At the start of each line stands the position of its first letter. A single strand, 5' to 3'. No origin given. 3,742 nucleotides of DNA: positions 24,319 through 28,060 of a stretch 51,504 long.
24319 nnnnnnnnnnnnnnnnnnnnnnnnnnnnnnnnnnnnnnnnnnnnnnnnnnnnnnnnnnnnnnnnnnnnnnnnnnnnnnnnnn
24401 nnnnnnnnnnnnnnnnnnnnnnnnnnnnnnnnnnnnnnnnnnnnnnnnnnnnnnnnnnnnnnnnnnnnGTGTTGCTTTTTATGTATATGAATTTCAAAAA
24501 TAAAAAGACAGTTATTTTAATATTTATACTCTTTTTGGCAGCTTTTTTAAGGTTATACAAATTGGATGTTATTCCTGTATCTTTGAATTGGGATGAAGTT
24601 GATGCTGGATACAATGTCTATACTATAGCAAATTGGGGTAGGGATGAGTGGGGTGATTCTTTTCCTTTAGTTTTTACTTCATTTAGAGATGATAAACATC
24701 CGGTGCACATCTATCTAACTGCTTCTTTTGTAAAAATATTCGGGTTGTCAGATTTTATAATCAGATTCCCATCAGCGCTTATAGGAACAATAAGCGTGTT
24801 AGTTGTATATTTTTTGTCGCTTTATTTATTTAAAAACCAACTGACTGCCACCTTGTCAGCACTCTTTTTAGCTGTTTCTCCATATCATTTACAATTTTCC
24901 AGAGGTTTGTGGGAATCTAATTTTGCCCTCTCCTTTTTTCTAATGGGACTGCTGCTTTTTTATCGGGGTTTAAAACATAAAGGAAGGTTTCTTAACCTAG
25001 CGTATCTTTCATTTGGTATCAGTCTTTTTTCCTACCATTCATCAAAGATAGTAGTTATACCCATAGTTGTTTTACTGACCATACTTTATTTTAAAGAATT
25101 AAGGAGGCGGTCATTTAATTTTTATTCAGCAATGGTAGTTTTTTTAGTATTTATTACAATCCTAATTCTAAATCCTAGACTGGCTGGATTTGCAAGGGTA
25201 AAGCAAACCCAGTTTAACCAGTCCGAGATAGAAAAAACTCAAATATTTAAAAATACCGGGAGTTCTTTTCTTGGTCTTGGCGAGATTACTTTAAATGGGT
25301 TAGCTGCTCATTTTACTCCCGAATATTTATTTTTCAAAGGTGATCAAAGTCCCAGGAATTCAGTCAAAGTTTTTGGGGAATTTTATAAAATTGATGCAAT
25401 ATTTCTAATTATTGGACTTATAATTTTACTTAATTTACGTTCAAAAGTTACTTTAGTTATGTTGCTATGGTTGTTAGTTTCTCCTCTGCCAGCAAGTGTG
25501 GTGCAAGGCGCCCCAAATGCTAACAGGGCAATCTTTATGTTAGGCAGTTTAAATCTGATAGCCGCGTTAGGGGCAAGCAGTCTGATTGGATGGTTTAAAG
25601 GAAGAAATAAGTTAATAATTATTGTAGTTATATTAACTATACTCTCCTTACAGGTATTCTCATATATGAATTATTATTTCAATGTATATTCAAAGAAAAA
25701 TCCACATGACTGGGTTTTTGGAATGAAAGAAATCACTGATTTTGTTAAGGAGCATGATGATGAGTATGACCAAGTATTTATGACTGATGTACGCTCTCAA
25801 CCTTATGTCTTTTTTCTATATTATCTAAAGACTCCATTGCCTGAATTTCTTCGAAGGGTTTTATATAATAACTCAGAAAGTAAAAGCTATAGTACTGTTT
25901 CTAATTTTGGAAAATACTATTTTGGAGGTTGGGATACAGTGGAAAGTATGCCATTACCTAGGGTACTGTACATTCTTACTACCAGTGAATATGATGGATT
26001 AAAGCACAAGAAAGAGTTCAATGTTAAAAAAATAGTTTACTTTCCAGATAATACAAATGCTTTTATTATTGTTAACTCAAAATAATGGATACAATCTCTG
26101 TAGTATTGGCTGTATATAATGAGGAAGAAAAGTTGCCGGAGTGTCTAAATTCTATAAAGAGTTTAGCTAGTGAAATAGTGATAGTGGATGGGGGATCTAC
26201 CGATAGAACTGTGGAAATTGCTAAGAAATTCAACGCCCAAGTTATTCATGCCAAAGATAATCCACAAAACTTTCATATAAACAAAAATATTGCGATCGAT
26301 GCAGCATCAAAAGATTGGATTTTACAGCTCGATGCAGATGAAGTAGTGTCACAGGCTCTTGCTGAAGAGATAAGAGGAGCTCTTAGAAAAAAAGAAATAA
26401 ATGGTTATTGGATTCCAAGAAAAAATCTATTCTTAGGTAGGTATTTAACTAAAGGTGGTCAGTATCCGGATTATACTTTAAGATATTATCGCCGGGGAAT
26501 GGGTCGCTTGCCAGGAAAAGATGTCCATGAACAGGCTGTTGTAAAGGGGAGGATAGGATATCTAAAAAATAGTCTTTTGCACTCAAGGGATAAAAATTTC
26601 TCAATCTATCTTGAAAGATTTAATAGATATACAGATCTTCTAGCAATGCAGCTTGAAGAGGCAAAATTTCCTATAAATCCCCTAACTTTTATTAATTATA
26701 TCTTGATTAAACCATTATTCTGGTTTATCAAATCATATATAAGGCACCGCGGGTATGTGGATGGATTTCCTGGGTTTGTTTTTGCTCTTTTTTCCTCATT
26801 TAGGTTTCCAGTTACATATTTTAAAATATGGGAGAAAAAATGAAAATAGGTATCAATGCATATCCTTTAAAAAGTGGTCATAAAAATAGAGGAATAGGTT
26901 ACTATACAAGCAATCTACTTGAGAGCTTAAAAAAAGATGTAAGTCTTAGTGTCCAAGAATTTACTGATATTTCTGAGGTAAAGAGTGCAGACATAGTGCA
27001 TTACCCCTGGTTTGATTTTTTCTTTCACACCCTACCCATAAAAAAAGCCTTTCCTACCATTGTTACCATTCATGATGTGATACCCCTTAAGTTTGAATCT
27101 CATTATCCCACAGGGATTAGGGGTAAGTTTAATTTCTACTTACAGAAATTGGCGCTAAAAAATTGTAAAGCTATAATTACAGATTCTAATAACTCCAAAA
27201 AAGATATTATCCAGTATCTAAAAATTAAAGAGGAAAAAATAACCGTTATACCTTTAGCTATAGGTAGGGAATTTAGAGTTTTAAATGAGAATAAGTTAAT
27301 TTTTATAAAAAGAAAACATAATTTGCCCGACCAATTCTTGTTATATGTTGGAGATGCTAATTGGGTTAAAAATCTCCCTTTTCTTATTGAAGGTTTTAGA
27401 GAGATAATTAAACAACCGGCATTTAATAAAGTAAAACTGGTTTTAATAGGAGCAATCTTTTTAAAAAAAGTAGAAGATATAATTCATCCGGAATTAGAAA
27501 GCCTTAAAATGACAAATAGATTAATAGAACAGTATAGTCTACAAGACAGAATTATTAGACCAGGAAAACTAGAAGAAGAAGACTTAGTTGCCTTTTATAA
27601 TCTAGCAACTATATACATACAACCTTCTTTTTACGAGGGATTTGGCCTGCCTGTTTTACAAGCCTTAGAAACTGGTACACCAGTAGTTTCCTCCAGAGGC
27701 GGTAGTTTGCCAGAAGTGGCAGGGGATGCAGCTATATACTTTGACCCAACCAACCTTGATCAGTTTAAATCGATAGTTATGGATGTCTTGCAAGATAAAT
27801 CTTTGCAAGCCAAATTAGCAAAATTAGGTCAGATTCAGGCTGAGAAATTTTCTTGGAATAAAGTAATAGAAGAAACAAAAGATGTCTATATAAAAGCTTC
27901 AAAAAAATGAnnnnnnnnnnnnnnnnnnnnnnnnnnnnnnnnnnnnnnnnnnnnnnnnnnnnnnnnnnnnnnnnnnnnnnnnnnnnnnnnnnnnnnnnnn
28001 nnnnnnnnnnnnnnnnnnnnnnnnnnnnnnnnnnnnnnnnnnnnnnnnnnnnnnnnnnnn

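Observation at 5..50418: About 19 GT-C-fold genes in one locus: an extracytoplasmic glycan-tailoring array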

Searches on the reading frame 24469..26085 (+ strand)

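Call 5: search_protein_families(library=pfam, max_evalue=0.01, proteins=[window:24469-26085:+])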
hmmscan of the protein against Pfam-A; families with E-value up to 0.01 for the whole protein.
window:24469-26085:+ (538 aa): 2 families
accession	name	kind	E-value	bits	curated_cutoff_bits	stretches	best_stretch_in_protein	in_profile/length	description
PF13231.12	PMT_2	-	5.7e-15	56.3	26.1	1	75-232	1-158/160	Dolichyl-phosphate-mannose-protein mannosyltransferase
PF02366.24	PMT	-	1.7e-05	25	22.7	1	19-237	2-230/245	Dolichyl-phosphate-mannose-protein mannosyltransferase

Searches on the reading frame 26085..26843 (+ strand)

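Call 6: search_protein_families(library=pfam, max_evalue=0.01, proteins=[window:26085-26843:+])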
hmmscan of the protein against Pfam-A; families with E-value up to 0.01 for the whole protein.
window:26085-26843:+ (252 aa): 4 families
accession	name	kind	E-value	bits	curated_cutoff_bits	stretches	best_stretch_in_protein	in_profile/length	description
PF00535.33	Glycos_transf_2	-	7e-23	81.8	23.3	1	5-118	1-123/168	Glycosyl transferase family 2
PF13704.12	Glyco_tranf_2_4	-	7.5e-08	33.2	27.5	1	12-88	2-84/98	Glycosyl transferase family 2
PF10111.15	Glyco_tranf_2_2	-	0.00035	20.6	27.3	1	5-94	1-100/276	Glycosyltransferase like family 2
PF13641.12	Glyco_tranf_2_3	-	0.0036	17.8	27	1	4-92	3-103/230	Glycosyltransferase like family 2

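Call 70: search_protein_families(library=ncbifam, max_evalue=0.001, proteins=[window:26085-26843:+])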
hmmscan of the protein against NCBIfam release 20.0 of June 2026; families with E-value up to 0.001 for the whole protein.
window:26085-26843:+ (252 aa): 17 families
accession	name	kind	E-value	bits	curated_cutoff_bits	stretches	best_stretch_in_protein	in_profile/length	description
TIGR04283.1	glyco_like_mftF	equivalog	6.9e-17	61.8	182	1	4-107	1-105/221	TIGR04283 family arsenosugar biosynthesis glycosyltransferase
TIGR04195.1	S_glycosyl_SunS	equivalog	6.9e-13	48.2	350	1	3-88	58-144/421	SunS family peptide S-glycosyltransferase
NF007482.0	PRK10073.1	equivalog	1.7e-12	47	423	1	3-94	7-104/334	glycosyltransferase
NF010496.0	PRK13915.1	equivalog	2.8e-08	33.2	262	1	2-59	31-94/307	glucosyl-3-phosphoglycerate synthase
NF041391.1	DPhHxTase_Halo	equivalog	5.9e-08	32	375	1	10-87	3-80/213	dolichyl-phosphate hexose transferase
TIGR03937.1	PgaC_IcaA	equivalog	6.9e-08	31.9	422.3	1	2-91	45-141/407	poly-beta-1,6-N-acetyl-D-glucosamine synthase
TIGR04182.1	glyco_TIGR04182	equivalog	1.1e-07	31.5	325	1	4-95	2-92/293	S-layer glycoprotein N-glycosyltransferase AglJ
NF041875.1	EPS_EpsD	equivalog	8e-07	28.8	370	1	4-94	1-98/325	exopolysaccharide biosynthesis glycosyltransferase EpsD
NF038302.1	EPS_HpsE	equivalog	9.3e-07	28.1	300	1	4-90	3-101/307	hormogonium polysaccharide biosynthesis glycosyltransferase HpsE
NF050050.1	ProtGlycPglI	equivalog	8.2e-06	25.4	500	1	2-95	2-104/306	GalNAc(5)-diNAcBac-PP-undecaprenol beta-1,3-glucosyltransferase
NF053739.1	GlytfEpsEBac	equivalog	9e-06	24.9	450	1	4-88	3-95/265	glycosyltransferase EpsE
NF047683.1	TeichurnBiosyTuaG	equivalog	1.2e-05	25.1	400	1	3-90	7-101/252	teichuronic acid biosynthesis protein TuaG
NF007986.1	PRK10714.1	equivalog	2.7e-05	23.4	529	1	2-96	6-108/316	undecaprenyl-phosphate 4-deoxy-4-formamido-L-arabinose transferase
NF058614.1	PPMAGASynPpgS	equivalog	0.00012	21.6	370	1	6-55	4-53/226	polyprenyl-phospho-N-acetylgalactosaminyl synthase PpgS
NF045692.1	OglycostaseCruG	equivalog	0.00014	20.9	600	1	2-94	41-146/386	2'-O-glycosyltransferase CruG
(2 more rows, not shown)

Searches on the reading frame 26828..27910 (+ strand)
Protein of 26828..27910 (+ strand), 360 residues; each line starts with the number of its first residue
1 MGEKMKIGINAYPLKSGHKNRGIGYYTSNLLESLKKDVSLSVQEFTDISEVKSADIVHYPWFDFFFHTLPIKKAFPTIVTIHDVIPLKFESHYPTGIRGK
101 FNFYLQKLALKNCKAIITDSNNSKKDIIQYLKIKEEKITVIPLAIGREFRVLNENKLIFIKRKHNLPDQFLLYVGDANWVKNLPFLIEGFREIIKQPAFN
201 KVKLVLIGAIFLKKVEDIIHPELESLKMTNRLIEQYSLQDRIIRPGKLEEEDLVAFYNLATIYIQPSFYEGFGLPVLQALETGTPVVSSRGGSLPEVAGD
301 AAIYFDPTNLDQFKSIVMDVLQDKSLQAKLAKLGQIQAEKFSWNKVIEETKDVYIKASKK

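Call 6: search_protein_families(library=pfam, max_evalue=0.01, proteins=[window:26828-27910:+])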
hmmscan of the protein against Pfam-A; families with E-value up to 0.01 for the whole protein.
window:26828-27910:+ (360 aa): 5 families
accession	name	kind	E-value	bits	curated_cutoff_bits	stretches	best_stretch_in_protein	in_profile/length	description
PF00534.26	Glycos_transf_1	-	1.6e-28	99.8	26.4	1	160-332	7-167/172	Glycosyl transferases group 1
PF13692.12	Glyco_trans_1_4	-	6.9e-20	72.2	27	1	171-323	4-142/142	Glycosyl transferases group 1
PF13439.12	Glyco_transf_4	-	2e-11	44.6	28.5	1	53-145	72-166/170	Glycosyltransferase Family 4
PF20706.3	GT4-conflict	-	1e-05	25.2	26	1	180-290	211-312/385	Family 4 Glycosyltransferase in conflict systems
PF13579.12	Glyco_trans_4_4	-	0.0015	19.3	29.7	1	57-143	77-157/158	Glycosyl transferase 4-like domain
